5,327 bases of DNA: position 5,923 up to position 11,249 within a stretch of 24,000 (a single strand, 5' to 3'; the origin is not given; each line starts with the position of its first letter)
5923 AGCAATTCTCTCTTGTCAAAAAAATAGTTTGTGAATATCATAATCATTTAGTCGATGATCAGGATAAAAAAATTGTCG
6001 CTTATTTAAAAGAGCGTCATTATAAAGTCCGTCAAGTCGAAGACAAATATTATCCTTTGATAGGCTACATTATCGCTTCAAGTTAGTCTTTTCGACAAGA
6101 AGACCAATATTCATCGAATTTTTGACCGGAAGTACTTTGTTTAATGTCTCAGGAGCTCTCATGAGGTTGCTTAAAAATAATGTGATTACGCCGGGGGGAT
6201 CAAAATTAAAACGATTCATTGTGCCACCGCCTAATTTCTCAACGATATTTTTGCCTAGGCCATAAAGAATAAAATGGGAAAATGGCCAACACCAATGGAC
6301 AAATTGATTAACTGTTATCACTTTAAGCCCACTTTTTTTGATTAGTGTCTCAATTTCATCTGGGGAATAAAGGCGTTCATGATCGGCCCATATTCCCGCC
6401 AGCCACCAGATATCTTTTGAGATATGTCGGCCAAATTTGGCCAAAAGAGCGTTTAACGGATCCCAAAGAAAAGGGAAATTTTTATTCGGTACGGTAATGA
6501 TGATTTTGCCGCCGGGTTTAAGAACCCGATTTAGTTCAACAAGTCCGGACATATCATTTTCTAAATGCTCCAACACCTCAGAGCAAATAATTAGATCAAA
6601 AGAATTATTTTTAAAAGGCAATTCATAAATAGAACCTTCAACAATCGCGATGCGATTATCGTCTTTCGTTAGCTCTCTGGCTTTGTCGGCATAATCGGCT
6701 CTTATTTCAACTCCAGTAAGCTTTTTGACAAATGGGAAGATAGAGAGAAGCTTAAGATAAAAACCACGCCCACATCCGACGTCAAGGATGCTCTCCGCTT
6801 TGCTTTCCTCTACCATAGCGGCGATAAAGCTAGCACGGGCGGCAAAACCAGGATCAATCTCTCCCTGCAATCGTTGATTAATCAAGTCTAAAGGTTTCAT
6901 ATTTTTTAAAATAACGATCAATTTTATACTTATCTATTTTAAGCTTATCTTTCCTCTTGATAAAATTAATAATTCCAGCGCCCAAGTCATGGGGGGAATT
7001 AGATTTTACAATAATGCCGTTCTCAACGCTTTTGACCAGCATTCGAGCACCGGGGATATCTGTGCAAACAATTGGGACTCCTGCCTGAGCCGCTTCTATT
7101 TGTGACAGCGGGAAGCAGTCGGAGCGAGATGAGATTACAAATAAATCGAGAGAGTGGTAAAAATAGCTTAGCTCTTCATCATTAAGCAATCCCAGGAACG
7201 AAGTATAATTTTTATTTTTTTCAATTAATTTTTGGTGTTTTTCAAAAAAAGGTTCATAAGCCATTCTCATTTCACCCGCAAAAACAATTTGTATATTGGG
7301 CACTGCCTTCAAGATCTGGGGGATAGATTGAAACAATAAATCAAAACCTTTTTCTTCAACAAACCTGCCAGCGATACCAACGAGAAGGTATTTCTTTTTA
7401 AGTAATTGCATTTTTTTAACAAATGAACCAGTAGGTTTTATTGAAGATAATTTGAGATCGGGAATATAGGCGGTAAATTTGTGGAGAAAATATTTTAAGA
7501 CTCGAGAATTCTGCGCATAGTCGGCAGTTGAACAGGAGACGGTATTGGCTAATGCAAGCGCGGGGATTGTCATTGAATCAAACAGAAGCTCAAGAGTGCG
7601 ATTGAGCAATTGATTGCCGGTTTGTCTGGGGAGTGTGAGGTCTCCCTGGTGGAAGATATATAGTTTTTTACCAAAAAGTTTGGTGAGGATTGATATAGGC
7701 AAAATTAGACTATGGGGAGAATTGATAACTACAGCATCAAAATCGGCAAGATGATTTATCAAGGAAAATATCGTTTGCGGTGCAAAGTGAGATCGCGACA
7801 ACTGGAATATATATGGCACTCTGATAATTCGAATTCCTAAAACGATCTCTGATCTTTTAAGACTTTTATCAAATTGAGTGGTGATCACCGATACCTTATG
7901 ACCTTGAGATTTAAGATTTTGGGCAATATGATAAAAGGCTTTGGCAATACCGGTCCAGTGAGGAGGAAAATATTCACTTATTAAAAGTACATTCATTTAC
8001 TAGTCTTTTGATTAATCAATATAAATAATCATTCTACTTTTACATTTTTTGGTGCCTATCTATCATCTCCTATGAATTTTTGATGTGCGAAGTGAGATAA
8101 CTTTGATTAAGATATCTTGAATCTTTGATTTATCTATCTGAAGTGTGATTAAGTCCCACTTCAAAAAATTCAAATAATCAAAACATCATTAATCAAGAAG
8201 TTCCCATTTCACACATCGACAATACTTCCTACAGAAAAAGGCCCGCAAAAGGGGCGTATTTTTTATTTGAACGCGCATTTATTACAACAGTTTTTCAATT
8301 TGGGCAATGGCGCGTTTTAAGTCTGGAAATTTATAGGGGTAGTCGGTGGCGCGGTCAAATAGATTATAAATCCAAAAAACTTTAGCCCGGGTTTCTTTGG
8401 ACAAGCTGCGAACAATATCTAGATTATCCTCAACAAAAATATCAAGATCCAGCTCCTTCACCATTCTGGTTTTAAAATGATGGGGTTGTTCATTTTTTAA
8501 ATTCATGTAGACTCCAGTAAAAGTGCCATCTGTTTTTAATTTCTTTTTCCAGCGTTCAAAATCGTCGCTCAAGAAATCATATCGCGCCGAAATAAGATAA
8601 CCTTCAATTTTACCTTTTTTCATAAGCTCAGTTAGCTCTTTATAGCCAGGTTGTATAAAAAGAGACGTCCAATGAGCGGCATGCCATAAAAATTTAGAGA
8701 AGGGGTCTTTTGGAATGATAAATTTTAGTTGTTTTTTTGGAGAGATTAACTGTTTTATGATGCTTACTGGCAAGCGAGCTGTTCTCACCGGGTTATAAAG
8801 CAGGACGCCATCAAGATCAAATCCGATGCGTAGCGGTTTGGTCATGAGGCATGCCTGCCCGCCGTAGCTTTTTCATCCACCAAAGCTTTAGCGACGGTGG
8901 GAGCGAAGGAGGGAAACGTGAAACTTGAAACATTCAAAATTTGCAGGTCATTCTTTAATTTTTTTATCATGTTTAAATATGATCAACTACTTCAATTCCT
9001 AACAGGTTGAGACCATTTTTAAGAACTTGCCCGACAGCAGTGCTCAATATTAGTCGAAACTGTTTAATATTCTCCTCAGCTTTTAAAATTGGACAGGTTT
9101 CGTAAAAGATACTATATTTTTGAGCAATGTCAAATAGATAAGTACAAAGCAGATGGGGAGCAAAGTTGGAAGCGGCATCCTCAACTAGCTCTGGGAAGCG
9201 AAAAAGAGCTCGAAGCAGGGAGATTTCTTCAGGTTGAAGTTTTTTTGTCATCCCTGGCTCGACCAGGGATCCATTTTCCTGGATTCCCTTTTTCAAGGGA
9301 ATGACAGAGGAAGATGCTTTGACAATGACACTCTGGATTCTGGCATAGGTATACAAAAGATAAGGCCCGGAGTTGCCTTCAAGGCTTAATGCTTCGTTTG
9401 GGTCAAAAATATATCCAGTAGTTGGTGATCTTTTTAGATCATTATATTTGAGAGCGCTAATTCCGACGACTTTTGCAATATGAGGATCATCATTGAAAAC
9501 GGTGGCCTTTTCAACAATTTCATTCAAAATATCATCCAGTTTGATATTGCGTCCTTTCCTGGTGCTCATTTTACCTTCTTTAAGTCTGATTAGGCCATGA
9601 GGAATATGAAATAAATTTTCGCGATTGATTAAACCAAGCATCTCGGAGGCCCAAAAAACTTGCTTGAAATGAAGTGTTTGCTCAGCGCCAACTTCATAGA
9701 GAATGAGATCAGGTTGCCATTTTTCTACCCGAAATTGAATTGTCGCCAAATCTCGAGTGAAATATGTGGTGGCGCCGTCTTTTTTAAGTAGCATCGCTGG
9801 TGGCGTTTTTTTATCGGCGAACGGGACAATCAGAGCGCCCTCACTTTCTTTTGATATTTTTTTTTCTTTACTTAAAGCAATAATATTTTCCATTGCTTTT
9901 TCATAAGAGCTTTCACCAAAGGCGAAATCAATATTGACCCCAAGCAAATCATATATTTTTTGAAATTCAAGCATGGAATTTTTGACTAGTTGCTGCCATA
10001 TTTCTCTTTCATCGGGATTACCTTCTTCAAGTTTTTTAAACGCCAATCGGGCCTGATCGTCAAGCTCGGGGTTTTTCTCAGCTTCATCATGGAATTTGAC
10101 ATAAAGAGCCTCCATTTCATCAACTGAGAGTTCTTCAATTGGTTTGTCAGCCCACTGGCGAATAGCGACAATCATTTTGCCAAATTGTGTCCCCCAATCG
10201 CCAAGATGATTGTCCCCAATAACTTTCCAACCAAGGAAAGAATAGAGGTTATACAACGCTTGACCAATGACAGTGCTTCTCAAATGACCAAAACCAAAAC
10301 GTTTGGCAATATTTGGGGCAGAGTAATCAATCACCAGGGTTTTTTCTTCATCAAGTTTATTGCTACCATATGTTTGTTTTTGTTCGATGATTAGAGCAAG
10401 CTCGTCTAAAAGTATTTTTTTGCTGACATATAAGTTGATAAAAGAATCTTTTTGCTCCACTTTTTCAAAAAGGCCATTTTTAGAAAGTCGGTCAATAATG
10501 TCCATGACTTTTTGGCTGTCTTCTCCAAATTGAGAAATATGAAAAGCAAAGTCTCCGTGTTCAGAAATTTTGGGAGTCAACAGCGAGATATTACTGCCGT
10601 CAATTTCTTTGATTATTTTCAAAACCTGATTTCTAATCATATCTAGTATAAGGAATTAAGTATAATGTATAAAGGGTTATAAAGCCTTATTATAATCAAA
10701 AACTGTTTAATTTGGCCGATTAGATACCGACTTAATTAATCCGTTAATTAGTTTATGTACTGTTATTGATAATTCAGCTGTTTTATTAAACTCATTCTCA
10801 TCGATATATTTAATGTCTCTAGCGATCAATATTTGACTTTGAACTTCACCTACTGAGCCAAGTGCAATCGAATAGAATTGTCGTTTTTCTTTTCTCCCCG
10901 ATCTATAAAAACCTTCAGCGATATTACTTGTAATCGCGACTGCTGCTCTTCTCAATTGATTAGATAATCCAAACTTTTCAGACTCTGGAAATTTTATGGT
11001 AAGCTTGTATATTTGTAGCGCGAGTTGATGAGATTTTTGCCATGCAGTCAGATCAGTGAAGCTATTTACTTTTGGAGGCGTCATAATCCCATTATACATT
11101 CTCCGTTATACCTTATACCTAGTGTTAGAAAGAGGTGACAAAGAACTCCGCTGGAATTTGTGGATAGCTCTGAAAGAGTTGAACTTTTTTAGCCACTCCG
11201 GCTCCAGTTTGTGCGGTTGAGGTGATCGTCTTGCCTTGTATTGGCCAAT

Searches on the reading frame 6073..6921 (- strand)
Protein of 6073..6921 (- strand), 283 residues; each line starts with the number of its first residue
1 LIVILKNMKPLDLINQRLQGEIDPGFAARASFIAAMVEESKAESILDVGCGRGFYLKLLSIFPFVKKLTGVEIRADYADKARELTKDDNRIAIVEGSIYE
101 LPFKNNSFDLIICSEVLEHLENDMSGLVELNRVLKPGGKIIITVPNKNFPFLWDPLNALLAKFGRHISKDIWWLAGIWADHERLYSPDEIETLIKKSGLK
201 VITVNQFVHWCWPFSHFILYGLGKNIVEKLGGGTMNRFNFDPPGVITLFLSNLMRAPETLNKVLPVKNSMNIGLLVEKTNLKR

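Call 77: search_protein_families(library=pfam, proteins=[window:6073-6921:-], max_evalue=0.001)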
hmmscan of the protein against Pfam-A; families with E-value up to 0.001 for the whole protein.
window:6073-6921:- (283 aa): 10 families
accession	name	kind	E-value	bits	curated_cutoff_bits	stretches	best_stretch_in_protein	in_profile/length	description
PF08241.18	Methyltransf_11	-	1.2e-23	84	21.2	1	46-142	1-95/95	Methyltransferase domain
PF13489.12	Methyltransf_23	-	1.3e-19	70.9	27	1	32-203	12-163/164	Methyltransferase domain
PF13649.12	Methyltransf_25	-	3.9e-19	69.6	27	1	45-138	1-97/97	Methyltransferase domain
PF13847.12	Methyltransf_31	-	4.3e-17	62.6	27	1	40-149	2-118/145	Methyltransferase domain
PF08242.18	Methyltransf_12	-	3.9e-12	47.2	30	1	46-140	1-98/98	Methyltransferase domain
PF01209.24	Ubie_methyltran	-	4.2e-11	43.1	20.1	1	32-205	38-219/233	ubiE/COQ5 methyltransferase family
PF05401.17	NodS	-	1.3e-09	38.7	24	1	37-147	39-149/201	Nodulation protein S (NodS)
PF03141.22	Methyltransf_29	-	1.4e-06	27.6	23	1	33-145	109-220/506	Putative S-adenosyl-L-methionine-dependent methyltransferase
PF08003.17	Methyltransf_9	-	4.1e-06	26.4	23.8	1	38-142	112-217/315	Protein of unknown function (DUF1698)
PF07021.18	MetW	-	4.9e-06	26.7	21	1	33-148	7-113/193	Methionine biosynthesis protein MetW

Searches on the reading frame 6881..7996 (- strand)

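Call 77: search_protein_families(library=pfam, proteins=[window:6881-7996:-], max_evalue=0.001)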
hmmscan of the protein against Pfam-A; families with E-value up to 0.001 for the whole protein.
window:6881-7996:- (372 aa): 5 families
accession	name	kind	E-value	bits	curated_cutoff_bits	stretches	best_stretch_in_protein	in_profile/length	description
PF00534.26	Glycos_transf_1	-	5.6e-29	101.3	26.4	1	197-351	9-161/172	Glycosyl transferases group 1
PF13692.12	Glyco_trans_1_4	-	2.8e-23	83.2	27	1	206-346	4-140/142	Glycosyl transferases group 1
PF13439.12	Glyco_transf_4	-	1.6e-09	38.4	28.5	1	15-121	2-109/170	Glycosyltransferase Family 4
PF13579.12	Glyco_trans_4_4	-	3.8e-07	31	29.7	1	15-162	1-140/158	Glycosyl transferase 4-like domain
PF20706.3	GT4-conflict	-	3e-05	23.6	26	1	213-323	209-322/385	Family 4 Glycosyltransferase in conflict systems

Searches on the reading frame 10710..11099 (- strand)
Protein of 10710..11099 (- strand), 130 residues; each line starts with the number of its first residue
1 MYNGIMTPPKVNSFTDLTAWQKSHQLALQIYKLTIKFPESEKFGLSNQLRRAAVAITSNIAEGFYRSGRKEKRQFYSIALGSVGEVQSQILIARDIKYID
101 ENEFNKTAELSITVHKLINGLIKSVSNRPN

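Call 77: search_protein_families(library=pfam, proteins=[window:10710-11099:-], max_evalue=0.001)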
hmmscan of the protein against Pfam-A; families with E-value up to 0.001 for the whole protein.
window:10710-11099:- (130 aa): 2 families
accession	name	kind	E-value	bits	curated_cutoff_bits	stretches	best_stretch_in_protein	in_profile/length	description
PF05635.17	23S_rRNA_IVP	-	4.5e-38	130.2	33.8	1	16-120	2-106/106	23S rRNA-intervening sequence protein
PF22296.2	bAvd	-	0.00011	23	40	1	21-125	5-107/107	bAvd-like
